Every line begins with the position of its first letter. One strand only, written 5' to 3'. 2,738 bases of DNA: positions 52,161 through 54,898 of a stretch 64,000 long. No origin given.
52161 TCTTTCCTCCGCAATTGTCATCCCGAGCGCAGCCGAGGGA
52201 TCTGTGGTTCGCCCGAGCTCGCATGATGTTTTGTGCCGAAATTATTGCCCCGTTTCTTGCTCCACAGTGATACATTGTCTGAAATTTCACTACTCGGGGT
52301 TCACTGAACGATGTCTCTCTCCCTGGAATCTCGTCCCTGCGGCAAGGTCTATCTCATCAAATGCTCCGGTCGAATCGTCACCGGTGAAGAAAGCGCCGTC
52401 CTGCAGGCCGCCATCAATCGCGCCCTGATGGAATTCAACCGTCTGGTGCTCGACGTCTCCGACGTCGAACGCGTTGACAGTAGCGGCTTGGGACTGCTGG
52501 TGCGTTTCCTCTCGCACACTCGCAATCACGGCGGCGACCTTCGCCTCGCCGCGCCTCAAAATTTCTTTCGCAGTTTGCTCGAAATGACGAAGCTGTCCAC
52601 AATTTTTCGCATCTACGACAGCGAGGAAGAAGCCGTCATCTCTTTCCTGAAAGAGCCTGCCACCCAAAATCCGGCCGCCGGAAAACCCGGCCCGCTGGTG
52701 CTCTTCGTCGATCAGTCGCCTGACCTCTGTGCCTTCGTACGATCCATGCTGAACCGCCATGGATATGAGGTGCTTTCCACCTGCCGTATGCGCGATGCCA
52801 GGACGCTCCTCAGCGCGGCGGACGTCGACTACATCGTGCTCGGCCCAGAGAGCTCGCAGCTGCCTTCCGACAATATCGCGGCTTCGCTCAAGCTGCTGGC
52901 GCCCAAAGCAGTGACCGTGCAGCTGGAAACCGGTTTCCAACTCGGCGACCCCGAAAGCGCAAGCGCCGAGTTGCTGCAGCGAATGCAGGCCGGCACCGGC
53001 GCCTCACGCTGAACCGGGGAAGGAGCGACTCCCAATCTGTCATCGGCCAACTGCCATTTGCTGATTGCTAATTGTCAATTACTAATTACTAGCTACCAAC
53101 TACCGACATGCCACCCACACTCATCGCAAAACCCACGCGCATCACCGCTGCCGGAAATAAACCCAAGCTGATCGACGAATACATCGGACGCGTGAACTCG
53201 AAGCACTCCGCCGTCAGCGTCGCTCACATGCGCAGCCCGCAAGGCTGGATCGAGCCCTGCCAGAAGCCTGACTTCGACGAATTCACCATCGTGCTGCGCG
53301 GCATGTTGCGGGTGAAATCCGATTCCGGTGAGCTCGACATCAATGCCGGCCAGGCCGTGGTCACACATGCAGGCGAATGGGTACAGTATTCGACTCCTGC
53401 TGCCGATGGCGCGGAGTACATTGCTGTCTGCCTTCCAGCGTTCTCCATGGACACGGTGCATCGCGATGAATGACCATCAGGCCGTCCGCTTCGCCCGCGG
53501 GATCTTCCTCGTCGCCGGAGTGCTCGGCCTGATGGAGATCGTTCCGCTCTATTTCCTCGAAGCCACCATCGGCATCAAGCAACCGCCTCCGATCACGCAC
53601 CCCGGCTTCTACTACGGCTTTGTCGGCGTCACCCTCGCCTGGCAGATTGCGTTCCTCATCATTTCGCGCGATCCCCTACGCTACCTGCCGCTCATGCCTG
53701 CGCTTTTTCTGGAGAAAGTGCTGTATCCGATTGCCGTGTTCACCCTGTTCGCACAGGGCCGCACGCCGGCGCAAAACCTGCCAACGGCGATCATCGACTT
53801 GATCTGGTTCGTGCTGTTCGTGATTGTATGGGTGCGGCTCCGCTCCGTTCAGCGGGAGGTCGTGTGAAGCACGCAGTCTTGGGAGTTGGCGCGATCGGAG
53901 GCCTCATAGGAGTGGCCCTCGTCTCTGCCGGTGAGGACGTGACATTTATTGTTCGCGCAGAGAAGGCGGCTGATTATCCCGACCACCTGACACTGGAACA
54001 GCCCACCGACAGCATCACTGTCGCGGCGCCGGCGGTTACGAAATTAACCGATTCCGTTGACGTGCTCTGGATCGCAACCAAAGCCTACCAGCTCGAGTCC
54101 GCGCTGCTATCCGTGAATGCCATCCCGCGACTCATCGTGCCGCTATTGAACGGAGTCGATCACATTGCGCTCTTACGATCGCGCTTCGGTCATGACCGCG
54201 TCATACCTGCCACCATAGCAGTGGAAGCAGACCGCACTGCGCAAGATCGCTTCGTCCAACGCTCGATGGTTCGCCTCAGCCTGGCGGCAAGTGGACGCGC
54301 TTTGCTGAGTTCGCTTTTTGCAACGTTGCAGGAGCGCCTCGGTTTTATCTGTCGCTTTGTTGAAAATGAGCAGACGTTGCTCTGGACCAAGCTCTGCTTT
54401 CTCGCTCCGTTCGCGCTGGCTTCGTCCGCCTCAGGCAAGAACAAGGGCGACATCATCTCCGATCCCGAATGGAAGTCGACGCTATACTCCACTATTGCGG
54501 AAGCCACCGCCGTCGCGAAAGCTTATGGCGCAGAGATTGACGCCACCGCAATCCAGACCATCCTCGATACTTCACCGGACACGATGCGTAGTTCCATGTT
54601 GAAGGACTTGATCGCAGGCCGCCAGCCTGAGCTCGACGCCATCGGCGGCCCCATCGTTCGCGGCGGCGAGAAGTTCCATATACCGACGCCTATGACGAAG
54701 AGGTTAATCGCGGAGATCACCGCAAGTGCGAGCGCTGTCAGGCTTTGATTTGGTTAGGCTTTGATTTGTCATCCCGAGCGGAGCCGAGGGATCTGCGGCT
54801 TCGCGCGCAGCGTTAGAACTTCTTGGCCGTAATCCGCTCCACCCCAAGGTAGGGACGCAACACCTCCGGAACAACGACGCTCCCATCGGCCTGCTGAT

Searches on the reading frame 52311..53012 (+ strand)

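Call 9: search_protein_families(library=pfam, proteins=[window:52311-53012:+])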
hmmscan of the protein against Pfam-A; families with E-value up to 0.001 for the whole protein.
window:52311-53012:+ (233 aa): 2 families
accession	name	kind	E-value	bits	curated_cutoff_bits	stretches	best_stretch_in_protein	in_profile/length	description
PF01740.26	STAS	-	1e-15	57.8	22.6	1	13-108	10-106/106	STAS domain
PF13466.11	STAS_2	-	2.4e-12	47.3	29.2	1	24-94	8-78/80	STAS domain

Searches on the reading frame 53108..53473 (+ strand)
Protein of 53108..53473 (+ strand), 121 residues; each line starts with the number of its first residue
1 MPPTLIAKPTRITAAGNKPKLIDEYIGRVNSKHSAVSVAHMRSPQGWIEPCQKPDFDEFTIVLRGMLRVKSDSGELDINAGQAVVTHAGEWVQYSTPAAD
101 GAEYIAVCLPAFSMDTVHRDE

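Call 9: search_protein_families(library=pfam, proteins=[window:53108-53473:+])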
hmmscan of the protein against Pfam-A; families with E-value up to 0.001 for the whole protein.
window:53108-53473:+ (121 aa): 1 family
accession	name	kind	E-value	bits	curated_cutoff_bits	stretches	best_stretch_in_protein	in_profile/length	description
PF07883.17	Cupin_2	-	0.00026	21.1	27.2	1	57-107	19-69/70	Cupin domain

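Call 87: find_encoding_contigs(protein=window:53108-53473:+, flank=1200, max_places=10)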
Protein window:53108-53473:+ (121 aa): 6 contigs read that carry it; 5 places shown.
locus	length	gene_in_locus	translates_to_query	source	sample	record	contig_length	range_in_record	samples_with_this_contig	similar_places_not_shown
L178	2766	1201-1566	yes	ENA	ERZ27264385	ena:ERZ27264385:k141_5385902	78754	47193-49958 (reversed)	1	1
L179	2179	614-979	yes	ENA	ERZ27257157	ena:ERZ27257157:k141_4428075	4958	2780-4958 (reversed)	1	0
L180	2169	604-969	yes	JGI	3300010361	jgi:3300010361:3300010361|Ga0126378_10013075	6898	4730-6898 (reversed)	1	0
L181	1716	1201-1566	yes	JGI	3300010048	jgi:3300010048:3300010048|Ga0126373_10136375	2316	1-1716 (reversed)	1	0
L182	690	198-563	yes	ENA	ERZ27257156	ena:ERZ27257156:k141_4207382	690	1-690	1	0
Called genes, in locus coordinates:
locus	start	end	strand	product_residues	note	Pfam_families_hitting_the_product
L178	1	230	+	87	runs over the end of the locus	PF02416:TatA_B_E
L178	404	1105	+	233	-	PF01740:STAS, PF13466:STAS_2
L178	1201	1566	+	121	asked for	-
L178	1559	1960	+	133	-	-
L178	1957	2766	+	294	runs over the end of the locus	PF02558:ApbA, PF08546:ApbA_C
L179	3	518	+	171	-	?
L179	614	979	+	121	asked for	-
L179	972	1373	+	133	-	-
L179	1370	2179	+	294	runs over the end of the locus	PF02558:ApbA, PF08546:ApbA_C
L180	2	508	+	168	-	?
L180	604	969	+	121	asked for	-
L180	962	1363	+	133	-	-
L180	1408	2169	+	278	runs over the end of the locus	PF02558:ApbA, PF08546:ApbA_C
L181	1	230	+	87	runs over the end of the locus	PF02416:TatA_B_E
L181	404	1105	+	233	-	PF01740:STAS, PF13466:STAS_2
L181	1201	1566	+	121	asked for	-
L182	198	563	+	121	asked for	-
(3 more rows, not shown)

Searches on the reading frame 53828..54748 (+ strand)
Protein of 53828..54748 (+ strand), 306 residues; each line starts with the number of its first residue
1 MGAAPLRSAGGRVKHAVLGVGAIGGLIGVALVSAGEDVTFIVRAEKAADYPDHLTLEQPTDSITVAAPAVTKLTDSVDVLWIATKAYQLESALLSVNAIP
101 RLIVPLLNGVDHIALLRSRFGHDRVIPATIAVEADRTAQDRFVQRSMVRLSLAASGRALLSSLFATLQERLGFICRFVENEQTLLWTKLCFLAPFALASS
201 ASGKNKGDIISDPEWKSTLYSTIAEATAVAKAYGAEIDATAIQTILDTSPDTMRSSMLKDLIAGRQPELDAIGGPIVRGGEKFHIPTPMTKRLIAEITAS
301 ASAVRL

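Call 9: search_protein_families(library=pfam, proteins=[window:53828-54748:+])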
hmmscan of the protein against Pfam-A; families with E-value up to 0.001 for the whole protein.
window:53828-54748:+ (306 aa): 2 families
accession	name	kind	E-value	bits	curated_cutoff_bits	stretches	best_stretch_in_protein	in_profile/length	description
PF02558.23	ApbA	-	1e-20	74.3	22.2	1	16-152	2-145/150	Ketopantoate reductase PanE/ApbA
PF08546.17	ApbA_C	-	4.4e-19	69.5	22.7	1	183-298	4-122/125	Ketopantoate reductase PanE/ApbA C terminal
